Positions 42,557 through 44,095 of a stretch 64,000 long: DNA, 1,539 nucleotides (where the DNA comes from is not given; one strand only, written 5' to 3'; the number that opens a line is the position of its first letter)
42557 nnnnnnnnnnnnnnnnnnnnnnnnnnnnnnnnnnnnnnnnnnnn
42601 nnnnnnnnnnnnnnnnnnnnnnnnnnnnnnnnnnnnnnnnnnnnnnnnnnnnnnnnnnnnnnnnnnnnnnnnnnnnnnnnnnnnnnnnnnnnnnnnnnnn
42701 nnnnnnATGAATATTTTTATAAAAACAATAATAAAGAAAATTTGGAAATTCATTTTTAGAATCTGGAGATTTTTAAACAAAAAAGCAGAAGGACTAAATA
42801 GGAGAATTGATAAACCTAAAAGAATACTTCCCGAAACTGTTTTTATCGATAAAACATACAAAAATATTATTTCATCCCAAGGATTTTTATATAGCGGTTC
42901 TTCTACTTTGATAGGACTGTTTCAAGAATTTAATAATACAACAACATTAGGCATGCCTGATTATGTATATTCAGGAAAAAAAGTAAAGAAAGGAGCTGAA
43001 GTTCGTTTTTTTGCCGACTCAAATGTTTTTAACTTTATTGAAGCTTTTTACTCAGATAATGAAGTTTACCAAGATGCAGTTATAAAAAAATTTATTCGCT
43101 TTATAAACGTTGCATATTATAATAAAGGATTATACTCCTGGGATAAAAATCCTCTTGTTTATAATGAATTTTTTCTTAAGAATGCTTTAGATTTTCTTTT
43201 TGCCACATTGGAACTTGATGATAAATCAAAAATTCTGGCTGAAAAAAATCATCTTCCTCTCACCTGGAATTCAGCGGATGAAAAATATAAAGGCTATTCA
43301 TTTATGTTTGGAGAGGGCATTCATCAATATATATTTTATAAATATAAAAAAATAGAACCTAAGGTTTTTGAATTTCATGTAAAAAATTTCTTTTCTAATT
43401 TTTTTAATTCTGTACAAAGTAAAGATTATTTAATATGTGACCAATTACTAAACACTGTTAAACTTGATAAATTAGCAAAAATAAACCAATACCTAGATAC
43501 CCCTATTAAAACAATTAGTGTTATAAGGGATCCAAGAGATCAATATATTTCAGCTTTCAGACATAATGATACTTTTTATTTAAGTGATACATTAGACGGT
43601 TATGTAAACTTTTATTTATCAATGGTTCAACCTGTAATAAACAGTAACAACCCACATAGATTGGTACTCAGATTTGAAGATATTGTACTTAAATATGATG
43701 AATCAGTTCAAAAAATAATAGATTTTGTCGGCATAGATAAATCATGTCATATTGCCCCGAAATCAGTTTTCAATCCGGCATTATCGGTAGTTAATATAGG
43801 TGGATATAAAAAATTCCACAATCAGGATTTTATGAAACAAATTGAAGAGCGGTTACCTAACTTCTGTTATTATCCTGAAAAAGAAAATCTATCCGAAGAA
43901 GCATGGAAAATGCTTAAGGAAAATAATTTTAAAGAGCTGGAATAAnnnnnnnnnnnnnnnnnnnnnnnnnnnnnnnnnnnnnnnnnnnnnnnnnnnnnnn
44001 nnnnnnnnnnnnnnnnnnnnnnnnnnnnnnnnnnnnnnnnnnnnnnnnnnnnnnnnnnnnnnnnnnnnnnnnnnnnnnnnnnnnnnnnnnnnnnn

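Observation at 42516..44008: Single AT-rich sulfotransferase-like gene bounded by a perfect 60-bp direct repeat that duplicates the 3' end of the neighbouring MFS gene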

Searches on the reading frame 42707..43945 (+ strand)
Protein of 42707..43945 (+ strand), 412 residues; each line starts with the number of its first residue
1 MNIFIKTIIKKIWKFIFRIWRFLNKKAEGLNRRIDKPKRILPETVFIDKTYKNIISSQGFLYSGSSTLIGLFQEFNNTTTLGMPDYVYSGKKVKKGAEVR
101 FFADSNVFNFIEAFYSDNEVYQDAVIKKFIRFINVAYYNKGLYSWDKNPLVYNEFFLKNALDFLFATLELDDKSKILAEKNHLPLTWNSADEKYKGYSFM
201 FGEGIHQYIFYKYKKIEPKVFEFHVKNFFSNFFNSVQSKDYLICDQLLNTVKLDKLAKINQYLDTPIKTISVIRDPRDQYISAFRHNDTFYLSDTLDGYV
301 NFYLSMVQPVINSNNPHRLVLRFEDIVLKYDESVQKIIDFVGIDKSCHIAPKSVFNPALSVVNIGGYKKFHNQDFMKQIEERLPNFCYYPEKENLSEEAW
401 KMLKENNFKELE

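Call 7: search_protein_families(library=pfam, proteins=[window:42707-43945:+], max_evalue=0.1)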
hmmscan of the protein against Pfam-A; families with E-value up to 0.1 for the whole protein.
window:42707-43945:+ (412 aa): 2 families
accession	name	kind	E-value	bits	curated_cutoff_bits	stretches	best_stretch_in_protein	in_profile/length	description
PF00685.33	Sulfotransfer_1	-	4.8e-07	29.9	22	1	261-344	85-182/255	Sulfotransferase domain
PF13469.12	Sulfotransfer_3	-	0.00029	21.6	27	1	218-344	79-213/216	Sulfotransferase family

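Call 13: find_encoding_contigs(protein=window:42707-43942:+, flank=6000, max_places=10)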
Protein window:42707-43942:+ (412 aa): no gene with exactly this product is on record in the collection.

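Call 16: find_homologous_proteins(query=window:42707-43942:+, max_evalue=0.001)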
Query window:42707-43942:+ (412 aa): 21 proteins with E <= 0.001 among 2999 candidates.
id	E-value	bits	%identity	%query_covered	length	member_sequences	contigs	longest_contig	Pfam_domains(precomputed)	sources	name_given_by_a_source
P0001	2.3e-273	925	99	100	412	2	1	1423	PF00685.34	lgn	-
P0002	2.0e-115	404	53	86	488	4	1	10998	PF13469.13,PF28016.1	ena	-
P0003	3.4e-103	364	48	89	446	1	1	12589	PF13469.13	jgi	-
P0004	6.9e-100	353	49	86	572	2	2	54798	PF13469.13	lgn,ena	-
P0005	1.4e-99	352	48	90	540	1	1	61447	PF13469.13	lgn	-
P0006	1.8e-98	349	49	88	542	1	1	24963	PF13469.13,PF00685.34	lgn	-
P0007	2.6e-92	328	46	86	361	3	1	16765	PF00685.34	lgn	-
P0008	4.6e-92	327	46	86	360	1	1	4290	PF00685.34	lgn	-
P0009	1.3e-91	326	46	85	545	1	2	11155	PF00685.34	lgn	-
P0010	7.8e-89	317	46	86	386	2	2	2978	PF00685.34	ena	-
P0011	2.0e-88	316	42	91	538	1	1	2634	PF00685.34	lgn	-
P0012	7.5e-83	297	44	98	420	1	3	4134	-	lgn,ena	-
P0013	5.4e-82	294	43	86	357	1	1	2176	-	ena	-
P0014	2.9e-81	292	41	86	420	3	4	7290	PF13469.13,PF00685.34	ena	-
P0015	5.3e-77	278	44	86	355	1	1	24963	PF13469.13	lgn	-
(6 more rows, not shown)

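Call 17: find_encoding_contigs(protein=P0001, flank=6000, max_places=10)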
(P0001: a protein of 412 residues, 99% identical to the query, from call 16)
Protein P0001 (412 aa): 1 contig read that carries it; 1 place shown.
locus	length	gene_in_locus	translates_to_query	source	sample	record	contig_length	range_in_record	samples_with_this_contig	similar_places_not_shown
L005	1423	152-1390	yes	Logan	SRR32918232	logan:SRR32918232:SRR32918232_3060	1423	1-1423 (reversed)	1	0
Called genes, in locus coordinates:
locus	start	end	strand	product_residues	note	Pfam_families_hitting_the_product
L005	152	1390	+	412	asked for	PF00685:Sulfotransfer_1 (weak)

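Call 18: find_encoding_contigs(protein=P0002, flank=8000, max_places=4)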
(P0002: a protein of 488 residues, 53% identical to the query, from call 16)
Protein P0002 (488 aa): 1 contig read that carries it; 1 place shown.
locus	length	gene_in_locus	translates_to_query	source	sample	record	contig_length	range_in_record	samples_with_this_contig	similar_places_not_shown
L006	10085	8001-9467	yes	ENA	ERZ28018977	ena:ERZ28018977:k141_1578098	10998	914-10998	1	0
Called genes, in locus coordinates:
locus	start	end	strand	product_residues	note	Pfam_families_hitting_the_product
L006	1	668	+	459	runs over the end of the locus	PF13524:Glyco_trans_1_2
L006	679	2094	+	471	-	-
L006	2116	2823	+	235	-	PF01128:IspD, PF12804:NTP_transf_3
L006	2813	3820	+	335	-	PF01073:3Beta_HSD, PF01370:Epimerase, PF02719:Polysacc_synt_2 (faint), PF04321:RmlD_sub_bind, PF16363:GDP_Man_Dehyd, PF07993:NAD_binding_4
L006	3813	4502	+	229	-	PF00596:Aldolase_II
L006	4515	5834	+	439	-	PF01467:CTP_transf_like, PF13714:PEP_mutase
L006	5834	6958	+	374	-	PF02776:TPP_enzyme_N, PF02775:TPP_enzyme_C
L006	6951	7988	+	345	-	PF00465:Fe-ADH, PF13685:Fe-ADH_2, PF25137:ADH_Fe_C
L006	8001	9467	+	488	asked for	PF13469:Sulfotransfer_3 (faint), PF28016:Mua (faint)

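Call 33: find_related_loci(query=A1, collection=metagenome_contigs, flank=5000)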
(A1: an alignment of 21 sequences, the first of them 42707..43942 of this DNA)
Query A1 (412 aa) in metagenome_contigs; peptide patterns used: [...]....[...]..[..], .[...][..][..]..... (x = any residue, [..] = any of these).
188 stretches matched a pattern; 49 encode a relative of the query (tblastn E <= 1e-3); 49 distinct loci.
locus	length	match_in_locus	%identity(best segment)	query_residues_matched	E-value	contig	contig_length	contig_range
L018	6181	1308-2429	40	34-407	5e-96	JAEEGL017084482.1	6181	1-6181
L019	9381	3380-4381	37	47-388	3e-61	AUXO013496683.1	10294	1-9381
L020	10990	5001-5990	37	54-388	1e-54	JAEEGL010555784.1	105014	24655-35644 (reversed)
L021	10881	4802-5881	36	31-388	1e-69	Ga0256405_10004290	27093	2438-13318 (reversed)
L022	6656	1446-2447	30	48-388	6e-36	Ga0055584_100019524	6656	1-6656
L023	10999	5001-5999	30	50-387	4e-34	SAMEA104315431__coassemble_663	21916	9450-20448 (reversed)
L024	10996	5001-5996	29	50-388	6e-31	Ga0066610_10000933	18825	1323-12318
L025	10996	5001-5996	29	50-388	6e-31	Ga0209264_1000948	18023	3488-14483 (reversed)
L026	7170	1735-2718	25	48-388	2e-28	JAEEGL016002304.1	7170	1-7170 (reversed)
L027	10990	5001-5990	27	52-388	2e-24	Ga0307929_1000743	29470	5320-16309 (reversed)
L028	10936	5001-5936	29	51-388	5e-24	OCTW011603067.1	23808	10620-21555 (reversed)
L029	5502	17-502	34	225-388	2e-22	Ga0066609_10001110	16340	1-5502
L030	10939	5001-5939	27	51-388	1e-21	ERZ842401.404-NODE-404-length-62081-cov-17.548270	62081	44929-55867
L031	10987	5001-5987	27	30-388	1e-21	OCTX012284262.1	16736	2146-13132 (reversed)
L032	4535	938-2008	27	5-388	1e-21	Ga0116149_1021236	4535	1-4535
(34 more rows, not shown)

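Call 41: find_related_loci(query=A1, collection=viral_contigs, flank=5000)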
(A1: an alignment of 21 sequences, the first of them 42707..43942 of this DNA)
Query A1 (412 aa) in viral_contigs; peptide patterns used: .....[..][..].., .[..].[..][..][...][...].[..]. (x = any residue, [..] = any of these).
25 stretches matched a pattern, but none encodes a relative of the query by tblastn (E <= 1e-3).

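Call 42: search_solved_structures(query=A1, max_evalue=1, show_alignments=2)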
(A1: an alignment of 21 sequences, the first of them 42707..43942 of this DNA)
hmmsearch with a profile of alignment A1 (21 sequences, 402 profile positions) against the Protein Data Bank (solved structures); distinct sequences matched with E-value up to 1: 22.
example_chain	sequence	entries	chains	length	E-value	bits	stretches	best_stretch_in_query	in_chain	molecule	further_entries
1x8j_A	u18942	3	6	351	0.003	19.9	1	260-339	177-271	retinol dehydratase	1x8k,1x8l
5x2b_D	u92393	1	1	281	0.0051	19.1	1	257-339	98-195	Sulfotransferase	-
5x2b_F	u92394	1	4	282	0.0051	19.1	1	257-339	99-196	Sulfotransferase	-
5x2b_C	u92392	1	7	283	0.0051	19.1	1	257-339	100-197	Sulfotransferase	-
1fmj_A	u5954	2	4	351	0.0063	18.8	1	260-338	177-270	RETINOL DEHYDRATASE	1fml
2h8k_A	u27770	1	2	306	0.027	16.7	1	258-349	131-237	SULT1C3 splice variant d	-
2reo_A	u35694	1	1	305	0.027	16.7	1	258-349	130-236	Putative sulfotransferase 1C3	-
4eec_A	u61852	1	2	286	0.031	16.5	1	255-336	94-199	StaL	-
2ov8_A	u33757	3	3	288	0.032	16.5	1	255-336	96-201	StaL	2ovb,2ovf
2ad1_A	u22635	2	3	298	0.071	15.4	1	256-347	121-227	Sulfotransferase 1C2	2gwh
7d1x_A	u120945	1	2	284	0.081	15.2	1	257-337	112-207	Sulfotransferase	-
8k9y_A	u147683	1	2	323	0.096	14.9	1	257-332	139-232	Cytosolic sulfotransferase 16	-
7eov_A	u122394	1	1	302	0.1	14.8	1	257-337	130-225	cytosolic sulfotransferase SULT2A8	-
2qp3_A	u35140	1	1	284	0.11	14.7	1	257-336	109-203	Bile salt sulfotransferase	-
3f3y_A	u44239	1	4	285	0.11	14.7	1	257-336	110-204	Bile salt sulfotransferase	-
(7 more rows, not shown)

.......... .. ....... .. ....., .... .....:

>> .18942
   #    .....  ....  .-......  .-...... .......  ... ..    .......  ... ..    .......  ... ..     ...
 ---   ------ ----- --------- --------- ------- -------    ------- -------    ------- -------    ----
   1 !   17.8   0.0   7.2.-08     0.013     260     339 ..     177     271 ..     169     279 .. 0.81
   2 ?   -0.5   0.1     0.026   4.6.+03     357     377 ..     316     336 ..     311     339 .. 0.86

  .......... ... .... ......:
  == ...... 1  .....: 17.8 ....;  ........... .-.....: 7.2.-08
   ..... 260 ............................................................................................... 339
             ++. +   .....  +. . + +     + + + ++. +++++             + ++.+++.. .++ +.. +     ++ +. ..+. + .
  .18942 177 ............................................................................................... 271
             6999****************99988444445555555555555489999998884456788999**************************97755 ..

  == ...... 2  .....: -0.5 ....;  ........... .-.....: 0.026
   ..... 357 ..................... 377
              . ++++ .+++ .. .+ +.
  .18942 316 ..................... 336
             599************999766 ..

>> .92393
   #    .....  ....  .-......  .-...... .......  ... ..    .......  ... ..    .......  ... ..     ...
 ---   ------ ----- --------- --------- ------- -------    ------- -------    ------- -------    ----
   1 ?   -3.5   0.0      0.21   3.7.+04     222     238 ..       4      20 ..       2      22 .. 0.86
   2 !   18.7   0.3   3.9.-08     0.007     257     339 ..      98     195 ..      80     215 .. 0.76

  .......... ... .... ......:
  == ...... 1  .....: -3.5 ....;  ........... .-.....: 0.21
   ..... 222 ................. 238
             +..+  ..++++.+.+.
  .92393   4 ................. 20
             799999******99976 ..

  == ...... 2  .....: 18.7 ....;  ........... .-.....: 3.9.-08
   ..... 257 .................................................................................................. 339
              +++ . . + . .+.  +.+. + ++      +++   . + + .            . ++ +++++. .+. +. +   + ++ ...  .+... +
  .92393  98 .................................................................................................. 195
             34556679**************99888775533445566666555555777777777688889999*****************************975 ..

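Call 43: search_protein_families(library=ncbifam, proteins=[window:42707-43942:+], max_evalue=0.1)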
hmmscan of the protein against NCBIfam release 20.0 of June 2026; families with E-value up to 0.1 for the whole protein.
window:42707-43942:+ (412 aa): 1 family
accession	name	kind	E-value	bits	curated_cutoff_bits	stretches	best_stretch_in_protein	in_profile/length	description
TIGR04032.1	toxin_SdpC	subfamily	0.067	13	99.2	0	227-252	62-87/172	sporulation delaying protein family toxin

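Call 51: predict_structure(alignment_id=A1)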
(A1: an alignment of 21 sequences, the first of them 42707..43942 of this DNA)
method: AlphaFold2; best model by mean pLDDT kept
length: 412 residues; sequences in the alignment: 21
mean_pLDDT: 88.8   pTM: 0.82
mean pLDDT of the five models: 88.8, 88.0, 87.7, 87.0, 86.2
residues with pLDDT >= 90: 283; 70-90: 92; 50-70: 19; < 50: 18
segments of 3 or more residues with pLDDT < 50: 31-46
pLDDT, mean of each block of 10 residues (from residue 1): 76 86 70 43 47 89 92 96 90 90 95 98 98 96 92 95 98 95 83 88 89 98 97 91 90 85 95 95 80 85 92 93 97 98 97 95 92 94 96 94 78 44
secondary structure, 60 per line:
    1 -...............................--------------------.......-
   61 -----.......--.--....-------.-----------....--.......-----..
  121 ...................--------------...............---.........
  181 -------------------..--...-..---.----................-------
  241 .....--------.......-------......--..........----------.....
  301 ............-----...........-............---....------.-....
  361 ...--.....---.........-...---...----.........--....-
elements in order: H2-32 E53-59 H66-72 E78-81 H101-104 H107-113 H119-139 H154-167 H172-180 H218-233 E241-245 H254-260 E268-273 H276-285 H296-312 E318-322 H323-328 H330-341 H357-363 H366-370 H374-382 H397-405 H408-411

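Call 54: fold_search(model_id=the predicted structure, library=pdb)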
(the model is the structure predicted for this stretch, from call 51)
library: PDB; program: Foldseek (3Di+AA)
matches with E <= 10: 643; with E <= 0.001: 8
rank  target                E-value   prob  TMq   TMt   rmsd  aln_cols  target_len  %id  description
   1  1x8j_A                2.0e-04  1.00  0.26  0.30  10.0       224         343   18  Crystal structure of retinol dehydratase in complex with androsterone and inactive cofactor PAP (released 2005-02-08)
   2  4gbm                  2.7e-04  1.00  0.30  0.41  12.8       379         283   10  Sulfotransferase Domain from the Curacin Biosynthetic Pathway (released 2012-10-17)
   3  4gox                  3.0e-04  1.00  0.30  0.42  13.6       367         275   11  Sulfotransferase Domain from the Synechococcus PCC 7002 Olefin Synthase (released 2012-10-17)
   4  3ap3_C                3.6e-04  1.00  0.42  0.57   8.4       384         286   11  Crystal structure of human tyrosylprotein sulfotransferase-2 complexed with PAP (released 2011-10-26)
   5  5x2b_H                8.4e-04  1.00  0.27  0.38   7.5       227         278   14  Crystal structure of mouse sulfotransferase SULT7A1 complexed with PAP (released 2018-03-28)
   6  1fmj_A                8.4e-04  1.00  0.26  0.31   9.5       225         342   17  CRYSTAL STRUCTURE OF MERCURY DERIVATIVE OF RETINOL DEHYDRATASE IN A COMPLEX WITH RETINOL AND PAP (released 2001-05-02)
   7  5x2b_G                8.4e-04  1.00  0.26  0.37   7.4       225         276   16  Crystal structure of mouse sulfotransferase SULT7A1 complexed with PAP (released 2018-03-28)
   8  2gwh_A                9.4e-04  1.00  0.25  0.34   7.8       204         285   18  Human Sulfotranferase SULT1C2 in complex with PAP and pentachlorophenol (released 2006-05-16)
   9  1x8k_A                1.0e-03  1.00  0.26  0.31   6.1       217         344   18  Crystal structure of retinol dehydratase in complex with anhydroretinol and inactive cofactor PAP (released 2005-02-08)
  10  2ad1                  1.1e-03  1.00  0.25  0.39   6.1       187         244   18  Human Sulfotransferase SULT1C2 (released 2005-08-02)
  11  2qp3                  1.1e-03  1.00  0.23  0.33   7.4       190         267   14  Identification and Characterization of Two Amino Acids Critical for the Substrate Inhibition of SULT2A1 (released 2008-07-29)
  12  1q20                  1.3e-03  1.00  0.24  0.31   7.8       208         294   13  Crystal Structure of human cholesterol sulfotransferase (SULT2B1b) in the presence of PAP and pregnenolone (released 2003-11-11)
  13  1ov4                  1.4e-03  1.00  0.22  0.31   8.1       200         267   14  Crystal structure of human DHEA-ST complexed with androsterone (released 2004-02-17)
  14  1q22                  1.4e-03  1.00  0.24  0.31   7.8       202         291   14  Crystal structure of human cholesterol sulfotransferase (SULT2B1b) in the presence of DHEA and PAP (released 2003-11-11)
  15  4ifb_B                1.4e-03  1.00  0.24  0.34   7.7       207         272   15  Crystal structure of SULT 2A1 LLGG mutant with PAPS (released 2013-02-06)
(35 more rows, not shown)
